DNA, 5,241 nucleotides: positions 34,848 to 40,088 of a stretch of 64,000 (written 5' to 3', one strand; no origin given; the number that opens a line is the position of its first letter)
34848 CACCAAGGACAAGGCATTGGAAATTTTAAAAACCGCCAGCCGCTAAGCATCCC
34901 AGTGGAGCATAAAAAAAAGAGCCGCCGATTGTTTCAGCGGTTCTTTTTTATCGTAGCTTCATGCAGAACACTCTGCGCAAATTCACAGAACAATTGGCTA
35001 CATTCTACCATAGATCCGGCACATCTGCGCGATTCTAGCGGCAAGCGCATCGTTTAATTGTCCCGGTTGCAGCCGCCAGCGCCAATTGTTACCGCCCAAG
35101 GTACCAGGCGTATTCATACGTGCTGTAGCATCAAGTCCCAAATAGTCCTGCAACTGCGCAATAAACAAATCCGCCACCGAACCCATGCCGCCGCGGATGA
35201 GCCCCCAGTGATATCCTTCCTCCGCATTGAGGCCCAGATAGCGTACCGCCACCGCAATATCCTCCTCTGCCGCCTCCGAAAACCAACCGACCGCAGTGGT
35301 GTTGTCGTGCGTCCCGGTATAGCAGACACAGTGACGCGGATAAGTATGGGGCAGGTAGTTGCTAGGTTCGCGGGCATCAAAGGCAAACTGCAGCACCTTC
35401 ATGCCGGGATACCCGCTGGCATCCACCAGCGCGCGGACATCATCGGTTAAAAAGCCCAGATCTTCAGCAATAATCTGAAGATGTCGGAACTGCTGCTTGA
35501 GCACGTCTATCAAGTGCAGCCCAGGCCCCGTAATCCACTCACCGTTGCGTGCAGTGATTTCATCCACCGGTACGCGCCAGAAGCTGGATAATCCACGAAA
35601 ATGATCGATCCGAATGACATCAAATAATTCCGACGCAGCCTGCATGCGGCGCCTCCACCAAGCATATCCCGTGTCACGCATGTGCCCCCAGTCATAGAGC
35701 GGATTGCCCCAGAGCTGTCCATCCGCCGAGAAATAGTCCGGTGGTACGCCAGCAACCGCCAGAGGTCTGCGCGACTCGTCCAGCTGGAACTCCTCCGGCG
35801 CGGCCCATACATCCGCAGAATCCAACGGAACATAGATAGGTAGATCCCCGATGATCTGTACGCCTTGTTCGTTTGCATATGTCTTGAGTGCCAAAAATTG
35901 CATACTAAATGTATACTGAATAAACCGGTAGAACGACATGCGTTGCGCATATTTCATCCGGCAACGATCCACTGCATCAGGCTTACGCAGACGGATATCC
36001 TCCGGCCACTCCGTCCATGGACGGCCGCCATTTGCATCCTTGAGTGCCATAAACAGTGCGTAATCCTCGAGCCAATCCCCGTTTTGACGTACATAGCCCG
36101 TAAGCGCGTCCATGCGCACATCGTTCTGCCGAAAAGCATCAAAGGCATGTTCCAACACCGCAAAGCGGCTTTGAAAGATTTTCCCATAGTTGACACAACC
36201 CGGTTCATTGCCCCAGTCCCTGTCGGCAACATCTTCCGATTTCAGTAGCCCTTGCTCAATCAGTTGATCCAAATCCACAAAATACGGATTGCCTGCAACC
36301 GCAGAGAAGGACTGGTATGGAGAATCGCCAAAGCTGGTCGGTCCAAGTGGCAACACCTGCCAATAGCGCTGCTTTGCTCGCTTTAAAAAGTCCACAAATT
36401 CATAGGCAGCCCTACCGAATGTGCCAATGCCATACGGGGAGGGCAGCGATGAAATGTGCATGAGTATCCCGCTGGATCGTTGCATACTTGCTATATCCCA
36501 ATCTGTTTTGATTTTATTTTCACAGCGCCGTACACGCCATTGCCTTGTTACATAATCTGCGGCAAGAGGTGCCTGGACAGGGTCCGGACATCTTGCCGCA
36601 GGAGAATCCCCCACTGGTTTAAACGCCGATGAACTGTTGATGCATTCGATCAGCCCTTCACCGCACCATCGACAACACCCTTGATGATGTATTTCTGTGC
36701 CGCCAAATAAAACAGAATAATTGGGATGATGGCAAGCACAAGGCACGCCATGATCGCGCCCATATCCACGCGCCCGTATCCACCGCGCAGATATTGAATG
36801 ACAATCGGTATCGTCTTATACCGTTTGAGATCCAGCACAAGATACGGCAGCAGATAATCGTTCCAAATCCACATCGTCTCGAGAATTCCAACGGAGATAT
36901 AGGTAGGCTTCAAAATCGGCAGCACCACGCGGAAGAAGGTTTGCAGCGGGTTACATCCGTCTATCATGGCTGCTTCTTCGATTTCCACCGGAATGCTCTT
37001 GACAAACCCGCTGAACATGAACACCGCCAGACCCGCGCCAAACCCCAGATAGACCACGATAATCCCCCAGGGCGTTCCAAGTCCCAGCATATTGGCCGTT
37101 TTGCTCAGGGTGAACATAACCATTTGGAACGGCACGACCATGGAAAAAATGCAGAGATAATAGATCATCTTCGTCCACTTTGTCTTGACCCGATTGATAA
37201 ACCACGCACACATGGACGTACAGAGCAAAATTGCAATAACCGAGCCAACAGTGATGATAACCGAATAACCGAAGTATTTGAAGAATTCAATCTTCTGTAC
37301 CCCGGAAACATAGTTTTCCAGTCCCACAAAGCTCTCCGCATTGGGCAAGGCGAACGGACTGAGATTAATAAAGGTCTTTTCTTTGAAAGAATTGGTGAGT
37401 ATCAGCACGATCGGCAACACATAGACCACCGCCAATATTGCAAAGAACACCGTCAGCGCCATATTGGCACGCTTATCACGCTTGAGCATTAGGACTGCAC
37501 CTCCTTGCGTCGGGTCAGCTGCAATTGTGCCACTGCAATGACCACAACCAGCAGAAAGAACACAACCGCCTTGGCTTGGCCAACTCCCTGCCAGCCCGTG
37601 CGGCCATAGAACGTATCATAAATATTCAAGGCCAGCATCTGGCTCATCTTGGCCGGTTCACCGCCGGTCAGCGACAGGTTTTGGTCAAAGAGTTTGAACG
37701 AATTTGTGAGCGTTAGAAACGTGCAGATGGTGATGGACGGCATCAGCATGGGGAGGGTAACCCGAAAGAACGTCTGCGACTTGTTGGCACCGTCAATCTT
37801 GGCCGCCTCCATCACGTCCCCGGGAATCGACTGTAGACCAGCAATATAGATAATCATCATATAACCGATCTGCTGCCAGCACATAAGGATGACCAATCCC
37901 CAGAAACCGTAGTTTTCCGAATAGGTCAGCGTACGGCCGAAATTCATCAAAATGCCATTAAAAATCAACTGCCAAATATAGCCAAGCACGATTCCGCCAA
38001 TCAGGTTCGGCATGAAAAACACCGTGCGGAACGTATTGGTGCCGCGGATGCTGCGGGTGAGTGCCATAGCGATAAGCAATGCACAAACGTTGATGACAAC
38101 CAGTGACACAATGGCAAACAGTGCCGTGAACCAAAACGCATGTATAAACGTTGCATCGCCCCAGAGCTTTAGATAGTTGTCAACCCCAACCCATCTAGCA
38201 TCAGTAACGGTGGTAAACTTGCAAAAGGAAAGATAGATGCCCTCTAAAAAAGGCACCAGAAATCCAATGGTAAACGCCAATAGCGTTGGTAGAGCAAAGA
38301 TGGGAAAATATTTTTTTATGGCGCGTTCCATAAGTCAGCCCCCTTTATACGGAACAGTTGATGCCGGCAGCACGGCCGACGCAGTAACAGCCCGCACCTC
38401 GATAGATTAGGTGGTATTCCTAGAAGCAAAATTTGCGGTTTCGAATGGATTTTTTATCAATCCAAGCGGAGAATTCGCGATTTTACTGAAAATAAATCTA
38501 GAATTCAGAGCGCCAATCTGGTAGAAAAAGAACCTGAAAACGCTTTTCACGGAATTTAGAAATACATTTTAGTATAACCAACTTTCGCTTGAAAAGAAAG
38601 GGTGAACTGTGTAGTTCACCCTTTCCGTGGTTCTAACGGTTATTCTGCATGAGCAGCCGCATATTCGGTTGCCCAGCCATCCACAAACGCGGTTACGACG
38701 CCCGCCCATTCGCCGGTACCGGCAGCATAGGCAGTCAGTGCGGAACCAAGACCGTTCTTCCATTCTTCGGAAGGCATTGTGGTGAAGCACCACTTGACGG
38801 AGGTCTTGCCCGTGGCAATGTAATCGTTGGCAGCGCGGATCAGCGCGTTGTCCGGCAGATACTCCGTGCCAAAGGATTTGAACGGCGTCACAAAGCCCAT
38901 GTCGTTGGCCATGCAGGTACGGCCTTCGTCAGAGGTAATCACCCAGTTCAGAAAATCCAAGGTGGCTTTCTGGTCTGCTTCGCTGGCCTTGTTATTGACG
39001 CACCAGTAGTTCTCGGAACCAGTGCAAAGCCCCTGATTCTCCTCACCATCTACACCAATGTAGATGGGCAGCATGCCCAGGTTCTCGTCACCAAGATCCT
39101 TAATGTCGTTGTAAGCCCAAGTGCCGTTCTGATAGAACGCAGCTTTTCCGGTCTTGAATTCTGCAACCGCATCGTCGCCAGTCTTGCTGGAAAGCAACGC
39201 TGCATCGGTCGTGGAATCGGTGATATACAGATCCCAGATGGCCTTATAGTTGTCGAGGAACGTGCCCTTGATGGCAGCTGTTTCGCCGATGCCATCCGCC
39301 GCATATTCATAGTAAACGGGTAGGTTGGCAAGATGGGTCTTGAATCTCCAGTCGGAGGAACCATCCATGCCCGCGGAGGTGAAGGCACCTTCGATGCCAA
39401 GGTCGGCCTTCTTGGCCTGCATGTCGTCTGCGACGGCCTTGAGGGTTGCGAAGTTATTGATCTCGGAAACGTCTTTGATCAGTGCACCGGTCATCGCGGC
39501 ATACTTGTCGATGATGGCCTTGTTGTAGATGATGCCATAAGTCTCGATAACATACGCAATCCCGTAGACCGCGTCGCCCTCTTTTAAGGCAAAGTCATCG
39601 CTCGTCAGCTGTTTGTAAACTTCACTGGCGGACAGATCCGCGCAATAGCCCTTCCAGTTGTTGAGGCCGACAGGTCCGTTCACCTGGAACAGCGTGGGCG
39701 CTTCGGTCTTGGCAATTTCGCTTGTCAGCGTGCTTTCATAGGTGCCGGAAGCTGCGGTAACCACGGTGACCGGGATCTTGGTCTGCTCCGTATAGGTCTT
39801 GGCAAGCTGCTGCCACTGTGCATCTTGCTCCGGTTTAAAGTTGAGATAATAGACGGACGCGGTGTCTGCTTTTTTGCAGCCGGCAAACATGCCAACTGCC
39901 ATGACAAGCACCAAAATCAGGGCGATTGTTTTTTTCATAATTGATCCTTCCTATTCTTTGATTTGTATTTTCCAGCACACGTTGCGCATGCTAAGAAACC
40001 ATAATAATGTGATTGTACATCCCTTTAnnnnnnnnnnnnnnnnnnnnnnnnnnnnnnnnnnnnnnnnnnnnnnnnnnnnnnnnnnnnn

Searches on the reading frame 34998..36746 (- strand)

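Call 88: search_protein_families(library=pfam, proteins=[window:34998-36746:-], max_evalue=0.0001)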
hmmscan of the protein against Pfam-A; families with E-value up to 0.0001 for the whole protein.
window:34998-36746:- (582 aa): 1 family
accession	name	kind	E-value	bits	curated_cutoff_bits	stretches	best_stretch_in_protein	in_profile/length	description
PF02446.23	Glyco_hydro_77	-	1.4e-183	611.5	25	1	96-564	1-464/465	4-alpha-glucanotransferase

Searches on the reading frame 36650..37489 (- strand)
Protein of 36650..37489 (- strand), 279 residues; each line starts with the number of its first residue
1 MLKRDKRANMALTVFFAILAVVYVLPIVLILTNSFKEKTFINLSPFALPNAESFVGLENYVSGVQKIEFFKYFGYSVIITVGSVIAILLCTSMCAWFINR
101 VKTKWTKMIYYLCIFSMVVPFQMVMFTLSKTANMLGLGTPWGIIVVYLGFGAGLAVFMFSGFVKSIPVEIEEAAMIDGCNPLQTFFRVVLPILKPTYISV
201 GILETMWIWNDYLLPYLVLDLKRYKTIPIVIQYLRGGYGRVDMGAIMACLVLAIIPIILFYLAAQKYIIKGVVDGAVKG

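Call 88: search_protein_families(library=pfam, proteins=[window:36650-37489:-], max_evalue=0.0001)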
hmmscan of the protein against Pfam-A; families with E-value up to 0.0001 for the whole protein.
window:36650-37489:- (279 aa): 1 family
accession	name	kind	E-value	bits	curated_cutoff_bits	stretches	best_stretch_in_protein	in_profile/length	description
PF00528.27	BPD_transp_1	-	8.6e-19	68.4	26.4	1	92-272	6-182/184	Binding-protein-dependent transport system inner membrane component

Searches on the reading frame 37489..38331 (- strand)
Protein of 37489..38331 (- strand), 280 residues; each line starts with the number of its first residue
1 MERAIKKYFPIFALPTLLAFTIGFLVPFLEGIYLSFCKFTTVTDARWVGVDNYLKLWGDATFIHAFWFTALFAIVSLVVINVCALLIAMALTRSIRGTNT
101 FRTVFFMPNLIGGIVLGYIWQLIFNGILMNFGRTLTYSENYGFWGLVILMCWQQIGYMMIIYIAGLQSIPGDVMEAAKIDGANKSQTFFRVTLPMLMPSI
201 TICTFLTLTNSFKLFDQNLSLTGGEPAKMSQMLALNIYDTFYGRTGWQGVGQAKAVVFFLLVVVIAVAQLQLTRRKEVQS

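Call 88: search_protein_families(library=pfam, proteins=[window:37489-38331:-], max_evalue=0.0001)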
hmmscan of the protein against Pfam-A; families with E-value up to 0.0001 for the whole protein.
window:37489-38331:- (280 aa): 1 family
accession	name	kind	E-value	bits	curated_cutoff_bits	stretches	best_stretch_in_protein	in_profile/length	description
PF00528.27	BPD_transp_1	-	7.2e-20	71.9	26.4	1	84-276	5-182/184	Binding-protein-dependent transport system inner membrane component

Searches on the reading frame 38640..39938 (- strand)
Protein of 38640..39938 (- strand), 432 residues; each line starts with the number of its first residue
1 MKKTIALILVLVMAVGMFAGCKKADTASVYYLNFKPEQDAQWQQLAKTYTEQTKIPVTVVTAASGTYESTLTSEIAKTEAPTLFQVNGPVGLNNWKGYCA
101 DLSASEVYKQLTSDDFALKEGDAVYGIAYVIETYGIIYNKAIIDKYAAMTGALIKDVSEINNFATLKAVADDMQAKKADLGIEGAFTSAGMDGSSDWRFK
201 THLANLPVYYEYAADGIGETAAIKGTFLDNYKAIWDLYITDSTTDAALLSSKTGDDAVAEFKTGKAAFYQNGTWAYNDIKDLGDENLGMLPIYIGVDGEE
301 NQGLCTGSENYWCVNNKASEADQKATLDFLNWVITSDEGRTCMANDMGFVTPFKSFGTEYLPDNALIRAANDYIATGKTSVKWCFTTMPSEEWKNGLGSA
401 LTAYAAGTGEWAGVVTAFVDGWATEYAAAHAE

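Call 88: search_protein_families(library=pfam, proteins=[window:38640-39938:-], max_evalue=0.0001)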
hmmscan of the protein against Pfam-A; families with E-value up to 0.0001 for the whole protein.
window:38640-39938:- (432 aa): 1 family
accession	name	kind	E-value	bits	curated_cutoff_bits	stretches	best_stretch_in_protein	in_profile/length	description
PF13416.11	SBP_bac_8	-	1.1e-40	140.6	27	1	44-356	1-265/279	Bacterial extracellular solute-binding protein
